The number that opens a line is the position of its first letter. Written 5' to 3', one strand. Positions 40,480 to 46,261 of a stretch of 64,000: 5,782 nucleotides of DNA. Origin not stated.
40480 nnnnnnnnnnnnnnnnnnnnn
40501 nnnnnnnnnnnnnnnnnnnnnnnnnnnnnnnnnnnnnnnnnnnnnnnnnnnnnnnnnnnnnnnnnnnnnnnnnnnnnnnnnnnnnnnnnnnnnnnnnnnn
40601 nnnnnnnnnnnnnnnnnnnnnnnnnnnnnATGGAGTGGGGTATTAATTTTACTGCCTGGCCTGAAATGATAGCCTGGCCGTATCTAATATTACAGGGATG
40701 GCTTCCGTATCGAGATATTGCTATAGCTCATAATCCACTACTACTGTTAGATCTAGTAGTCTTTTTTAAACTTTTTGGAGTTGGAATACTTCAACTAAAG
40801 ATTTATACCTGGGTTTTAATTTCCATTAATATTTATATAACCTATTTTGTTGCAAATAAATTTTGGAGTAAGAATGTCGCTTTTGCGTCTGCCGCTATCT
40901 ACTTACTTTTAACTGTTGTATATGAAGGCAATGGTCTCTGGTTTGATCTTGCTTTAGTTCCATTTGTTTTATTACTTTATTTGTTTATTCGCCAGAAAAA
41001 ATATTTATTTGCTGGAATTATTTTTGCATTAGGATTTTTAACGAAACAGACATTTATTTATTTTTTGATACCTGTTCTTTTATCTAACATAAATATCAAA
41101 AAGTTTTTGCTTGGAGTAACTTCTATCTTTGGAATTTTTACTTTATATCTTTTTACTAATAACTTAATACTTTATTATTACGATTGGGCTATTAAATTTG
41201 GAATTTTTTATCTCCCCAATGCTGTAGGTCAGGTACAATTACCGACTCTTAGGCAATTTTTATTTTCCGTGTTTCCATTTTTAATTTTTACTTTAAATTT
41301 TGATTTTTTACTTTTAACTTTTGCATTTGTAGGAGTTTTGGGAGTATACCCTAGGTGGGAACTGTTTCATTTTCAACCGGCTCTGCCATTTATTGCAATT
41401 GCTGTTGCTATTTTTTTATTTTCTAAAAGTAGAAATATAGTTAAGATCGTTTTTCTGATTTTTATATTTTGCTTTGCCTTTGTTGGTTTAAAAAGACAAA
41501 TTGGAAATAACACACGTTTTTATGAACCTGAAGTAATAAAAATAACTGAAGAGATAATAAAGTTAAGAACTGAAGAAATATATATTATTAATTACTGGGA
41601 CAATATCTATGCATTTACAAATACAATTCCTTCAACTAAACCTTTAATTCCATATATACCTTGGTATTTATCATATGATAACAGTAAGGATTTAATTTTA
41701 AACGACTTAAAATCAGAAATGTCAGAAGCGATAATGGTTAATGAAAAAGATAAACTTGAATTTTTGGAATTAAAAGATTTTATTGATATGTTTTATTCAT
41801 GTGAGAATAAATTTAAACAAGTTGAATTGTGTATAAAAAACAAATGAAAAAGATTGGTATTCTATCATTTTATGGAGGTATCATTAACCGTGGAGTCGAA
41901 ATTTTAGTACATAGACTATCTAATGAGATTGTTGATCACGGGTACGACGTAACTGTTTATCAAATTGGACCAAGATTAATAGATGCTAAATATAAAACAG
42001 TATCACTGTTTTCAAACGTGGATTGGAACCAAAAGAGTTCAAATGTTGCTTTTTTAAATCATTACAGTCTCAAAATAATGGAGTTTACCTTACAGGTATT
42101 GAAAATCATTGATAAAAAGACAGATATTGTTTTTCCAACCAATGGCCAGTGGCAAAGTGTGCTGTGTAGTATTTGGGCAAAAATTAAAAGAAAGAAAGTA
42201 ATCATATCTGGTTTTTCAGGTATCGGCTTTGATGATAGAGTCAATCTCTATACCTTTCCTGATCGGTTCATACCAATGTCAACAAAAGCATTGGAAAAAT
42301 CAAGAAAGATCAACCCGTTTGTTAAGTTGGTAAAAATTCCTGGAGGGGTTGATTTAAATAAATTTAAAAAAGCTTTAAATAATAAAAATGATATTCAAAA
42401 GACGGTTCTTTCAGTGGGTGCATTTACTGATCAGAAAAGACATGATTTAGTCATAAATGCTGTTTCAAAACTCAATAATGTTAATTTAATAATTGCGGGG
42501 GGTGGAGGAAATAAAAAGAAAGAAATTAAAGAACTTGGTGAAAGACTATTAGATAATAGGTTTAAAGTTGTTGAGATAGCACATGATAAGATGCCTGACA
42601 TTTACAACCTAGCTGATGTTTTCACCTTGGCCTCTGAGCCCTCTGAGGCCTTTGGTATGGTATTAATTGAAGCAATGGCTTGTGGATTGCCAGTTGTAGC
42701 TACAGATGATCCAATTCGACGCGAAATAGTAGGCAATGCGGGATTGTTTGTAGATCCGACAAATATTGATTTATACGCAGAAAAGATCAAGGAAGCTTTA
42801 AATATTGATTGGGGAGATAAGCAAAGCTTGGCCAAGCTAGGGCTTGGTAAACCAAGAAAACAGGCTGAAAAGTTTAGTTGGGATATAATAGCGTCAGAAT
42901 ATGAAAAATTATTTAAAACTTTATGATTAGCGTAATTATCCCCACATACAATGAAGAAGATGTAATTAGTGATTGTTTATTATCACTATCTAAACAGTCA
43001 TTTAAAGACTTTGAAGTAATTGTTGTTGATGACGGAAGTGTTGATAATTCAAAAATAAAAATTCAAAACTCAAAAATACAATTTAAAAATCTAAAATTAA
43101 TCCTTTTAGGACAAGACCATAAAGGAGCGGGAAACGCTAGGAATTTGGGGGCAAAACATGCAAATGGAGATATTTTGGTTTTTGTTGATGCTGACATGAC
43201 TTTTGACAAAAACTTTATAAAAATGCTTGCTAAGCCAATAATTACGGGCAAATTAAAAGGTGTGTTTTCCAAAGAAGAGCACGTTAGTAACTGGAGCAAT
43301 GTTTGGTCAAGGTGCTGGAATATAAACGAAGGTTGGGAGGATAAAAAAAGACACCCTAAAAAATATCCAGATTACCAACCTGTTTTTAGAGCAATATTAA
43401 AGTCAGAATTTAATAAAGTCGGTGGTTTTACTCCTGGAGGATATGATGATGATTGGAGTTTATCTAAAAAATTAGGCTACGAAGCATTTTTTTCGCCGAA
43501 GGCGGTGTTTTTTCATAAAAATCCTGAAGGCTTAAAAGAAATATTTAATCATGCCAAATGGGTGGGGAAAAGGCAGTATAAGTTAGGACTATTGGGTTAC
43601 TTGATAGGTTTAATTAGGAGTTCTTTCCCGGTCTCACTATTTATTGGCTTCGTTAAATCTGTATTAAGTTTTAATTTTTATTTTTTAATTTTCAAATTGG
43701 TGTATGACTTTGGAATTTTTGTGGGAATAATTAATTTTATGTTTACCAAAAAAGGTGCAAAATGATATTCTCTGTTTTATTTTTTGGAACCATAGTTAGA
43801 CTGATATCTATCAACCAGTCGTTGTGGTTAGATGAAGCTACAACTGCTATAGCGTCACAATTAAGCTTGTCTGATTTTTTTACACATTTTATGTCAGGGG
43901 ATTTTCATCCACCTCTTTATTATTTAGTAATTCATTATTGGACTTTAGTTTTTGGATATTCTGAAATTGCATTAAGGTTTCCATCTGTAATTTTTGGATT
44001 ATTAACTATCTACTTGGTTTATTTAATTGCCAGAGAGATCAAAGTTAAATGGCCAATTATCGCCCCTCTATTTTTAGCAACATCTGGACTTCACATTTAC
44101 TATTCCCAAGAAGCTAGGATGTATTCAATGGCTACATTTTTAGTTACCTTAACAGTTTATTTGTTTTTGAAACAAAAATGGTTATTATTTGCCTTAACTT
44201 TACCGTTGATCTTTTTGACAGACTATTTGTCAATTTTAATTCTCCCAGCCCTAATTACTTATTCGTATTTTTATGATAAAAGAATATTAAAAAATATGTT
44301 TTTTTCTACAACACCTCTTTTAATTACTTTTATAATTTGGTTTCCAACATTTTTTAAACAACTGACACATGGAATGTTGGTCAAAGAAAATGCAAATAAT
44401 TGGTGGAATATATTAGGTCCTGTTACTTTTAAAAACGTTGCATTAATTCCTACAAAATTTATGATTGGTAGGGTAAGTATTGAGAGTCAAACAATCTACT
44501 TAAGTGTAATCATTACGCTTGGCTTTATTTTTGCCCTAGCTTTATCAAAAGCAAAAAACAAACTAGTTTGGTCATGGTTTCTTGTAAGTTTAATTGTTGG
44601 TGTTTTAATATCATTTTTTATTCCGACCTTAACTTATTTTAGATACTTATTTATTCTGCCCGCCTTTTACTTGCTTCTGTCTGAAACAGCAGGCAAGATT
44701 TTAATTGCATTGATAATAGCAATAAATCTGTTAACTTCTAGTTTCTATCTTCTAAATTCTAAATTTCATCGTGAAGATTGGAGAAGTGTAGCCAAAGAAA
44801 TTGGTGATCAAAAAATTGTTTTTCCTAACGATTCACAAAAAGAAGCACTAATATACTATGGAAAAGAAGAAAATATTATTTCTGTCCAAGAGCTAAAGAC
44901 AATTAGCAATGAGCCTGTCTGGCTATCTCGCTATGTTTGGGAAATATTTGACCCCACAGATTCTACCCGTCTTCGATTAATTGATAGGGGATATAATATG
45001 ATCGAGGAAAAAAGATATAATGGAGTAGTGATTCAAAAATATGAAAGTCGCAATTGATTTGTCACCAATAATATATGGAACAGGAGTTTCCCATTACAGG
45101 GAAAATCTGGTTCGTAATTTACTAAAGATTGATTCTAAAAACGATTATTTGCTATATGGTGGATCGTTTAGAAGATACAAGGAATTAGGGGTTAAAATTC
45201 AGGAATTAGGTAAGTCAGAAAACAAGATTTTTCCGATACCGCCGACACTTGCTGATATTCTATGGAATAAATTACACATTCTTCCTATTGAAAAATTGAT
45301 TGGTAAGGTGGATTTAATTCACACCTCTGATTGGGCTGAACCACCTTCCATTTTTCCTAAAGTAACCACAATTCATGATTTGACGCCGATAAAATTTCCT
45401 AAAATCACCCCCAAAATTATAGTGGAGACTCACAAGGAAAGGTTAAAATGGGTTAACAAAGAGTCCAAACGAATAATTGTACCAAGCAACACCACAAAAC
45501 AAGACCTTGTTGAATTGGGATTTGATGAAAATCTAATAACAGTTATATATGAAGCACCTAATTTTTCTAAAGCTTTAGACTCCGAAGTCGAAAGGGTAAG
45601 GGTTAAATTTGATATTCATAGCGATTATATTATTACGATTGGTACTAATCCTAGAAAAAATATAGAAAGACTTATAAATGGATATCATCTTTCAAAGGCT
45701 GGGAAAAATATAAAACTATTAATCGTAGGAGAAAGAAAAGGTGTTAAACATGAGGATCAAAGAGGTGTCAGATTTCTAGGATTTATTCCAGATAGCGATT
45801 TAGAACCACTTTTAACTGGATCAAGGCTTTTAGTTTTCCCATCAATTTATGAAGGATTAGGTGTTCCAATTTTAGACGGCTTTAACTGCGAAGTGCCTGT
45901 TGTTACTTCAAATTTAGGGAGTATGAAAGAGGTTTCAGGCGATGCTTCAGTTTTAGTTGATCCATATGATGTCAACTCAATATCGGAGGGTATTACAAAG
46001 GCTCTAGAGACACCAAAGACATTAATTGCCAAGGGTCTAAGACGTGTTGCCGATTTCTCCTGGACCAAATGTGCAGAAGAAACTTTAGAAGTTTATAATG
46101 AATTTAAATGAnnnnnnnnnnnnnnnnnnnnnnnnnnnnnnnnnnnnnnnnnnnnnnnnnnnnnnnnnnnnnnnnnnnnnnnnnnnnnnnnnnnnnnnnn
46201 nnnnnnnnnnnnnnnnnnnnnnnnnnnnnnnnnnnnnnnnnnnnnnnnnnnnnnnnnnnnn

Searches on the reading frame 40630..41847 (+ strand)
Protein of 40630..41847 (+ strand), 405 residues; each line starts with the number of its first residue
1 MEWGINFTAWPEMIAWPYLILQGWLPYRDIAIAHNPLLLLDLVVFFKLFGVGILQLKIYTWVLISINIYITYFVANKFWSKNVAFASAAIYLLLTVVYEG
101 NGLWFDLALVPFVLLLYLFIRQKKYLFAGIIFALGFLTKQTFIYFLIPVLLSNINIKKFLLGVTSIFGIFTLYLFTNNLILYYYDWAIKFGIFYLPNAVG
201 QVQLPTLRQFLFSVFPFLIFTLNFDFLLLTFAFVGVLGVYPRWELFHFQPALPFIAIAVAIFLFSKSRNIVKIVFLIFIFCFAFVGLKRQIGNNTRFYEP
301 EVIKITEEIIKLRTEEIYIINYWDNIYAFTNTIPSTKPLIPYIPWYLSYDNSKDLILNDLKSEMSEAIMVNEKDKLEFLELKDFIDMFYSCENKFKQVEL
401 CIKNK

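Call 30: search_protein_families(library=pfam, proteins=[window:40630-41847:+], max_evalue=0.001)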
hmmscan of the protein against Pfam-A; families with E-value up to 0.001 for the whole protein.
window:40630-41847:+ (405 aa): 1 family
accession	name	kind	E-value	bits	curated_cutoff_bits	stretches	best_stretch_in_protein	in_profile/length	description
PF13231.12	PMT_2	-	2.1e-07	31.7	26.1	1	42-151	10-127/160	Dolichyl-phosphate-mannose-protein mannosyltransferase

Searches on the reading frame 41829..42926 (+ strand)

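Call 30: search_protein_families(library=pfam, proteins=[window:41829-42926:+], max_evalue=0.001)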
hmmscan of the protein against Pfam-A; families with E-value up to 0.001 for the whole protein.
window:41829-42926:+ (365 aa): 4 families
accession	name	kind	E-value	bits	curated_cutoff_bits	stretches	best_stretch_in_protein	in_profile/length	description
PF00534.26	Glycos_transf_1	-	4e-33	114.8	26.4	1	181-327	6-159/172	Glycosyl transferases group 1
PF13692.12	Glyco_trans_1_4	-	1.9e-27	96.7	27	1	191-324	2-140/142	Glycosyl transferases group 1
PF13439.12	Glyco_transf_4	-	6.2e-05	23.5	28.5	1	22-177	3-169/170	Glycosyltransferase Family 4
PF20706.3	GT4-conflict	-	0.00067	19.2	26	1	180-293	187-312/385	Family 4 Glycosyltransferase in conflict systems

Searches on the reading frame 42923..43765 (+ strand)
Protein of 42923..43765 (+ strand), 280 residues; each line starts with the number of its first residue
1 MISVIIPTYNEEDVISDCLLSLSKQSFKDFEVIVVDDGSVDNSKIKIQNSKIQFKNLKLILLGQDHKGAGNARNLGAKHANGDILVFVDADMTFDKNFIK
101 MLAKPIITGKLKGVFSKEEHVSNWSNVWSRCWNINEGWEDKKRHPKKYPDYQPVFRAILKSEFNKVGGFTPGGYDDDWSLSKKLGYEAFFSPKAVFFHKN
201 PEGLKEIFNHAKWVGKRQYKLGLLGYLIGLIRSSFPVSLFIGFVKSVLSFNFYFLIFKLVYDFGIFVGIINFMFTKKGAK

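Call 30: search_protein_families(library=pfam, proteins=[window:42923-43765:+], max_evalue=0.001)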
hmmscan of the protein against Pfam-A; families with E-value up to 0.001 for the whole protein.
window:42923-43765:+ (280 aa): 3 families
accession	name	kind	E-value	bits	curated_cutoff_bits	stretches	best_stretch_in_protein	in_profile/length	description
PF00535.33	Glycos_transf_2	-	5.2e-32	111.5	23.3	1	3-159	1-160/168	Glycosyl transferase family 2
PF10111.15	Glyco_tranf_2_2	-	1.1e-12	48.4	27.3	1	3-102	1-103/276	Glycosyltransferase like family 2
PF13641.12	Glyco_tranf_2_3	-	2.9e-11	44.3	27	1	2-130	3-134/230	Glycosyltransferase like family 2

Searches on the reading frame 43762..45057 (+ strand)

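Call 30: search_protein_families(library=pfam, proteins=[window:43762-45057:+], max_evalue=0.001)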
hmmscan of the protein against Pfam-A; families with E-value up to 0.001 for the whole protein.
window:43762-45057:+ (431 aa): 1 family
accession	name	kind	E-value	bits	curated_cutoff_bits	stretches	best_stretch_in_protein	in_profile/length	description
PF13231.12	PMT_2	-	1.1e-08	35.9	26.1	1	49-195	2-156/160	Dolichyl-phosphate-mannose-protein mannosyltransferase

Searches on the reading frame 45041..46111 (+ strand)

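Call 30: search_protein_families(library=pfam, proteins=[window:45041-46111:+], max_evalue=0.001)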
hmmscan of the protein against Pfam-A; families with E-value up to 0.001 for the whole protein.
window:45041-46111:+ (356 aa): 3 families
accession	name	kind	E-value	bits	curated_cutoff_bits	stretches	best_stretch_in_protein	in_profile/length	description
PF00534.26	Glycos_transf_1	-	3.4e-23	82.5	26.4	1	197-327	18-161/172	Glycosyl transferases group 1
PF13692.12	Glyco_trans_1_4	-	1.2e-20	74.6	27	1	196-323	3-141/142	Glycosyl transferases group 1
PF13439.12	Glyco_transf_4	-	6e-12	46.3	28.5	1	63-170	44-163/170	Glycosyltransferase Family 4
